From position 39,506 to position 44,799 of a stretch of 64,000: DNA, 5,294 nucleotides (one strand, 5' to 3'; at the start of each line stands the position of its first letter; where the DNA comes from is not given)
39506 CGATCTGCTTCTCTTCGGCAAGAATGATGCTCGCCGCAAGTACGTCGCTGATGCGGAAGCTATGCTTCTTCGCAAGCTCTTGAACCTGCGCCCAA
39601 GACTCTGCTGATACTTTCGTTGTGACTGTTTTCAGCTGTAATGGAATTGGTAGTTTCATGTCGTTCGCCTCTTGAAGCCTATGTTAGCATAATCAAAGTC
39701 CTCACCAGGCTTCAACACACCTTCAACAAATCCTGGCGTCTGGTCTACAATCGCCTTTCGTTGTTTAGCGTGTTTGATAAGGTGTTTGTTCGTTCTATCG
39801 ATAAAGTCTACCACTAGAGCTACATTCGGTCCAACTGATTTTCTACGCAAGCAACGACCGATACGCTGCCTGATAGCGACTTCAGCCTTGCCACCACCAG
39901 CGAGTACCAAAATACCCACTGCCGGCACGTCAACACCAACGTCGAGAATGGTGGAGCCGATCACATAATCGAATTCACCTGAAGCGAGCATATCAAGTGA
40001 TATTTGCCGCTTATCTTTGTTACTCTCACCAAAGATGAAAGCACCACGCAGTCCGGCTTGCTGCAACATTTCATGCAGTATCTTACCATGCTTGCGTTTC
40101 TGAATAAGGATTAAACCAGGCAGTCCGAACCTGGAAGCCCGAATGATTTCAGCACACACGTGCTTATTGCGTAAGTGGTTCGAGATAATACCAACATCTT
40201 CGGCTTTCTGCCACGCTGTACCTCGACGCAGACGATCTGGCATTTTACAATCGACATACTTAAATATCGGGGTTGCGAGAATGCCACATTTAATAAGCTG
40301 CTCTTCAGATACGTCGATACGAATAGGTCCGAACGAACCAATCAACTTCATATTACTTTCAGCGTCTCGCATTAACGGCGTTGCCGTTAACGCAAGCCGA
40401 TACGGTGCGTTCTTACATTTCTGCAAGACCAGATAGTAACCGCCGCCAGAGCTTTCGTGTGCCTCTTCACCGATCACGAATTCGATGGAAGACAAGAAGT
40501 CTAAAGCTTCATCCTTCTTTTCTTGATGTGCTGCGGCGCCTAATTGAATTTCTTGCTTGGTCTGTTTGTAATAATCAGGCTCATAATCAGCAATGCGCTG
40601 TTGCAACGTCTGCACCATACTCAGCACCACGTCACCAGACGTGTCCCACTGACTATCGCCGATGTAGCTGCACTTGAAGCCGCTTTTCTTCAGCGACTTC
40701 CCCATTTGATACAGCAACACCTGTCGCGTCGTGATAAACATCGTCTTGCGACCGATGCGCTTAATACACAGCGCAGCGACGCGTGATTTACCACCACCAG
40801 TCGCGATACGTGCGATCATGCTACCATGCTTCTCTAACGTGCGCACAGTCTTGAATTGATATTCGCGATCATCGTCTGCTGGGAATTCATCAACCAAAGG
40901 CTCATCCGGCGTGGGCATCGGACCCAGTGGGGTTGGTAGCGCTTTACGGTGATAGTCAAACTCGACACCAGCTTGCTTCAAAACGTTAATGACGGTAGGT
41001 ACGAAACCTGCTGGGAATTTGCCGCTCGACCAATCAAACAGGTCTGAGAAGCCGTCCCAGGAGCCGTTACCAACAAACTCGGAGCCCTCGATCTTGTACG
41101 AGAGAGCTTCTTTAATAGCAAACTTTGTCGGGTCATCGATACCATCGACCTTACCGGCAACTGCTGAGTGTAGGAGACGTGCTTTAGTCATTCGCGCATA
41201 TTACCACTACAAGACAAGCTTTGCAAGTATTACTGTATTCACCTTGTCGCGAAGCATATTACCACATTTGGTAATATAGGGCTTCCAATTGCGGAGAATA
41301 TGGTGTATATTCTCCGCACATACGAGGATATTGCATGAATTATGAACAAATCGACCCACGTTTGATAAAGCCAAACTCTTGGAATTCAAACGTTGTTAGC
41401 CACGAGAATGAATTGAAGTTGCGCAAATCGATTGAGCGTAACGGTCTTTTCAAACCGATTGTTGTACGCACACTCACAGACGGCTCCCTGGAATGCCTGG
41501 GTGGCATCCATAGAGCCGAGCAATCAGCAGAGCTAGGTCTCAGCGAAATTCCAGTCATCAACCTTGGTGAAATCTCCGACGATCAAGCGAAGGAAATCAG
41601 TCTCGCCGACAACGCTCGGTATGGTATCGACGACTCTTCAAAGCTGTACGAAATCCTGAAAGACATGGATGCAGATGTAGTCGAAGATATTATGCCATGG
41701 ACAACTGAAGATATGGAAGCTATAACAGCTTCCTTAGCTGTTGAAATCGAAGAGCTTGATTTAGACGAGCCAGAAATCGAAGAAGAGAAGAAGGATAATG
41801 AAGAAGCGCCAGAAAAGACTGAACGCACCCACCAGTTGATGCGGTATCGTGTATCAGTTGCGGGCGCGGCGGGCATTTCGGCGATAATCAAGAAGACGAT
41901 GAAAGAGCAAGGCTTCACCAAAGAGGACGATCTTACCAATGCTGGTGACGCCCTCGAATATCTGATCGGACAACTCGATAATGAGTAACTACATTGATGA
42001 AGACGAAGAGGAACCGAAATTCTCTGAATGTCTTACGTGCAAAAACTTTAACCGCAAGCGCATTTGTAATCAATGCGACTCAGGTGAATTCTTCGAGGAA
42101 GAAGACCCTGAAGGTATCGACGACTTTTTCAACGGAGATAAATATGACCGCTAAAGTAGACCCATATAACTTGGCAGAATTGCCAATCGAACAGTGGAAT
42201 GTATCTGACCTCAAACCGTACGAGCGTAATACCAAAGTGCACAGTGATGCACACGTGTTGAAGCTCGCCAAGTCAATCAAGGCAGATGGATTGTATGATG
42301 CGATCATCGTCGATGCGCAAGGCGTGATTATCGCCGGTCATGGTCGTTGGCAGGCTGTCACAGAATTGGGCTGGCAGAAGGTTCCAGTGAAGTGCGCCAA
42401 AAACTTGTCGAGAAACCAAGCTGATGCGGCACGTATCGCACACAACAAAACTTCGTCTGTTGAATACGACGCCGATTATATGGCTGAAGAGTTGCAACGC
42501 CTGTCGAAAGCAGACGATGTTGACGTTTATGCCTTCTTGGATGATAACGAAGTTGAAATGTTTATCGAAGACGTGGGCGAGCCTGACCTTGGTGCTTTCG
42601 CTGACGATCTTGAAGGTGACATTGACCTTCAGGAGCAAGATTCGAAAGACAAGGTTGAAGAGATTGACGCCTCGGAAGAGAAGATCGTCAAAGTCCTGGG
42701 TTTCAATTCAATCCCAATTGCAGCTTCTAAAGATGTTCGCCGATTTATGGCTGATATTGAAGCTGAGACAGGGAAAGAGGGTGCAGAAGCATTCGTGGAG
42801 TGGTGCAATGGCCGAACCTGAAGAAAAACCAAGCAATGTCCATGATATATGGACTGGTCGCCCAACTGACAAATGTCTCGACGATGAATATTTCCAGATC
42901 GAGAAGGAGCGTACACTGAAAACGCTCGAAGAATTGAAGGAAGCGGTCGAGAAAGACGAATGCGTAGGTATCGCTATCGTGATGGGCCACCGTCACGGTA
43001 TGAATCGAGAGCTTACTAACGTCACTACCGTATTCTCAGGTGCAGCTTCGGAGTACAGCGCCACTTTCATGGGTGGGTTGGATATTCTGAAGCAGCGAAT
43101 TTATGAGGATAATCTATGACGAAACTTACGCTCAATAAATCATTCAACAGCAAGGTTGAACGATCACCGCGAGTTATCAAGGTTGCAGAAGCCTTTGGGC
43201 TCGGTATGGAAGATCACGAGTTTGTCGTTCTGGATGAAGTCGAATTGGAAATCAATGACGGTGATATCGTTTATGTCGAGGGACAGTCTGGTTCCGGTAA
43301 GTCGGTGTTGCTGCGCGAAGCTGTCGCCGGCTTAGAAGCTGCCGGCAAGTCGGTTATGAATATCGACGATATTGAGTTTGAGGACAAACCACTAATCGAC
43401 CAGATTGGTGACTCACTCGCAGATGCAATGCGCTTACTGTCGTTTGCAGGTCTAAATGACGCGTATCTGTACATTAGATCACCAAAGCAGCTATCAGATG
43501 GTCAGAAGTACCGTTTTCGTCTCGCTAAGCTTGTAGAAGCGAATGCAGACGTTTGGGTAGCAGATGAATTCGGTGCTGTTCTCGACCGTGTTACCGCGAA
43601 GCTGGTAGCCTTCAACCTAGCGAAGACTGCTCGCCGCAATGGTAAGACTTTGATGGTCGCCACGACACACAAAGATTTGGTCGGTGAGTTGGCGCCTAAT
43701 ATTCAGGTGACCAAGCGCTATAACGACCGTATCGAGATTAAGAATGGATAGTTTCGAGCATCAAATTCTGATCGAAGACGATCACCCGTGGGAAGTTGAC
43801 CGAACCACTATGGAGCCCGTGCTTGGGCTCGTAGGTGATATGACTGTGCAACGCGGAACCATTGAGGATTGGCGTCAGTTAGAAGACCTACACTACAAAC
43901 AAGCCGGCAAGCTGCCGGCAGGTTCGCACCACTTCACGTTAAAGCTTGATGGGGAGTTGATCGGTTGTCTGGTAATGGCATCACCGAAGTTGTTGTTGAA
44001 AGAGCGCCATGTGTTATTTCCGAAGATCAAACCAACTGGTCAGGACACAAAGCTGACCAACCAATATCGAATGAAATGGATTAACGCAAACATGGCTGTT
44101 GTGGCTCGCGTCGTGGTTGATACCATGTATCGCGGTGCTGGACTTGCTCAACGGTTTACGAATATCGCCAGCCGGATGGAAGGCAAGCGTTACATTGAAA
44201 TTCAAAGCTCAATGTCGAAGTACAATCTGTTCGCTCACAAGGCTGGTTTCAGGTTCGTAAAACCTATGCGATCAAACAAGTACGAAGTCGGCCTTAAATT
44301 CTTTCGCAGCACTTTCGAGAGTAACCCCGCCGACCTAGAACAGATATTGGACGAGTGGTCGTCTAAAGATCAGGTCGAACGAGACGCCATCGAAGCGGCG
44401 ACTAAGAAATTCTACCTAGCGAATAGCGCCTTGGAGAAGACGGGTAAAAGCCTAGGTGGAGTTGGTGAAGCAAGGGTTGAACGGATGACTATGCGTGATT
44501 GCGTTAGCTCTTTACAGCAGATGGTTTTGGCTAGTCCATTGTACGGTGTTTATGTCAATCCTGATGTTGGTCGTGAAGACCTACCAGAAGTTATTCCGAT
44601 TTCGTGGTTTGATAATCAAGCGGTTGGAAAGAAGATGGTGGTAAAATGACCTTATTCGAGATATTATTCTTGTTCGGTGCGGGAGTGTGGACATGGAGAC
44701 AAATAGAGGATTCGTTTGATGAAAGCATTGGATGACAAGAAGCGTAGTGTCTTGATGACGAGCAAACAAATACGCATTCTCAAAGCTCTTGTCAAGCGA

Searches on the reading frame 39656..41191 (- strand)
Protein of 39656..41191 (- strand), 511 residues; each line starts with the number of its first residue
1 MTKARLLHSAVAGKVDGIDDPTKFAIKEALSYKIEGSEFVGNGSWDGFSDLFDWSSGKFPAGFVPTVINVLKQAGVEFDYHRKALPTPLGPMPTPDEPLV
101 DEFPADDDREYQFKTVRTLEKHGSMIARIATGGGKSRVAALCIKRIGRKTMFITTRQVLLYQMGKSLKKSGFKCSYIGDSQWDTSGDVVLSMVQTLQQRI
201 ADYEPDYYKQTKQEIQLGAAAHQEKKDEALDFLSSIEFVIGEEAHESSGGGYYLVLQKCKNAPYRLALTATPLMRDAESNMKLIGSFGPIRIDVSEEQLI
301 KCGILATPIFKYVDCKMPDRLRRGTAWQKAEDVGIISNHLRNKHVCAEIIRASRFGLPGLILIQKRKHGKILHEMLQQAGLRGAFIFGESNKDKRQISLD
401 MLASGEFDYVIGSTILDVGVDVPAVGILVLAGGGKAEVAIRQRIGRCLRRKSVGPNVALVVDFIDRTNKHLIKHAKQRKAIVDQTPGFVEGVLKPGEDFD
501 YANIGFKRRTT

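Call 10: search_protein_families(library=phrogs, proteins=[window:39656-41191:-], max_evalue=0.00001)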
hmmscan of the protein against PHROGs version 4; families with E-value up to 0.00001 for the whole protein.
window:39656-41191:- (511 aa): 4 families
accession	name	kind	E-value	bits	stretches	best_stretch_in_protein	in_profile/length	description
phrog_16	-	DNA, RNA and nucleotide metabolism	1.7e-82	279.1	2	109-478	274-612/986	DNA helicase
phrog_9690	-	DNA, RNA and nucleotide metabolism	1.1e-46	160.3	1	211-481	14-291/306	DNA helicase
phrog_16259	-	DNA, RNA and nucleotide metabolism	5.1e-08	33.5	1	20-196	20-214/330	DNA helicase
phrog_14619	-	DNA, RNA and nucleotide metabolism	2.4e-07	31.6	0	42-73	48-79/314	DNA helicase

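Call 21: search_protein_families(library=pfam, proteins=[window:39656-41191:-], max_evalue=0.001)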
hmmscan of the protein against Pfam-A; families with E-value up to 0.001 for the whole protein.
window:39656-41191:- (511 aa): 4 families
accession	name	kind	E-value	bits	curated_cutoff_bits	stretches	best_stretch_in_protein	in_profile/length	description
PF04851.21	ResIII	-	1.7e-13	51.2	22.5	1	109-272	5-162/164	Type III restriction enzyme, res subunit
PF00271.37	Helicase_C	-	3.9e-09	37.2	23.5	1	353-450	12-109/110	Helicase conserved C-terminal domain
PF00270.35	DEAD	-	1.9e-08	34.7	26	1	110-275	2-162/167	DEAD/DEAH box helicase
PF18766.7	SWI2_SNF2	-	0.00018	21.7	26.7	1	130-285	26-168/221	SWI2/SNF2 ATPase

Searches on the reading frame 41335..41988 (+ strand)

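Call 22: search_protein_families(library=pfam, proteins=[window:41335-41988:+], max_evalue=0.001)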
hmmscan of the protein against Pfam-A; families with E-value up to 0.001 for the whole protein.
window:41335-41988:+ (217 aa): 1 family
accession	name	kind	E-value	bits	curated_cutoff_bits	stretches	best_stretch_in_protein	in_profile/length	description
PF02195.25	ParB_N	-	9.1e-10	38.9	26.3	1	4-93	4-93/95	ParB N-terminal domain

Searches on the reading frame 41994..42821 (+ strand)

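Call 22: search_protein_families(library=pfam, proteins=[window:41994-42821:+], max_evalue=0.001)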
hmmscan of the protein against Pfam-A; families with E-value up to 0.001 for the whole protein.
window:41994-42821:+ (275 aa): 1 family
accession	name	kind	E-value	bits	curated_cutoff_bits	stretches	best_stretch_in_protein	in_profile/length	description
PF02195.25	ParB_N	-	8.6e-07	29.4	26.3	1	80-141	19-83/95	ParB N-terminal domain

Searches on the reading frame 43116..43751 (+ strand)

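Call 22: search_protein_families(library=pfam, proteins=[window:43116-43751:+], max_evalue=0.001)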
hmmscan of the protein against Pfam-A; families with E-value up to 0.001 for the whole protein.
window:43116-43751:+ (211 aa): 6 families
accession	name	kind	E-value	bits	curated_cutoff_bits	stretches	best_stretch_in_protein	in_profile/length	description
PF00005.33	ABC_tran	-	1.4e-10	42.3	25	1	39-87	1-48/137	ABC transporter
PF01637.24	ATPase_2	-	0.00021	21.6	33.2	1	45-105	16-78/225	ATPase domain predominantly from Archaea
PF25199.1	nSTAND_NTPase5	-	0.00027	21.2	34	1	47-95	39-88/145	Novel STAND NTPase 5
PF13191.12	AAA_16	-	0.00037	21.5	32.6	1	48-103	21-88/167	AAA ATPase domain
PF13604.12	AAA_30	-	0.00043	20.5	27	1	48-166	16-111/191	AAA domain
PF13401.12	AAA_22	-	0.00096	19.9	27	0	49-85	5-41/130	AAA domain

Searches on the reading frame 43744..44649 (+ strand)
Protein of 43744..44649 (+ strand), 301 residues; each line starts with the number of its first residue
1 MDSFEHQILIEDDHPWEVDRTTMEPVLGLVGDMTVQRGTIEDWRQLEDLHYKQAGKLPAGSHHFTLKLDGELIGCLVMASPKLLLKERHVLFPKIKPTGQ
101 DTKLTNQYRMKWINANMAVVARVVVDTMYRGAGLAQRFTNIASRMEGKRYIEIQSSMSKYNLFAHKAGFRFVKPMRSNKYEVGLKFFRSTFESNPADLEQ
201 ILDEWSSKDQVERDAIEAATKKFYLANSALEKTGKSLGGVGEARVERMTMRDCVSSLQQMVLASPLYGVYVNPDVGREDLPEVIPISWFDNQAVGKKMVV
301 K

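Call 10: search_protein_families(library=phrogs, proteins=[window:43744-44649:+], max_evalue=0.00001)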
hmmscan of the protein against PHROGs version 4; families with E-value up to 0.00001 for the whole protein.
window:43744-44649:+ (301 aa): 1 family
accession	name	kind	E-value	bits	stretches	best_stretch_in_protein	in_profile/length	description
phrog_886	-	moron, auxiliary metabolic gene and host takeover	9.8e-100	334.6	1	24-297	17-288/295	ABC transporter ATP-binding subunit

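Call 22: search_protein_families(library=pfam, proteins=[window:43744-44649:+], max_evalue=0.001)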
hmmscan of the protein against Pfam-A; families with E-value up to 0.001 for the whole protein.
window:43744-44649:+ (301 aa): 0 families
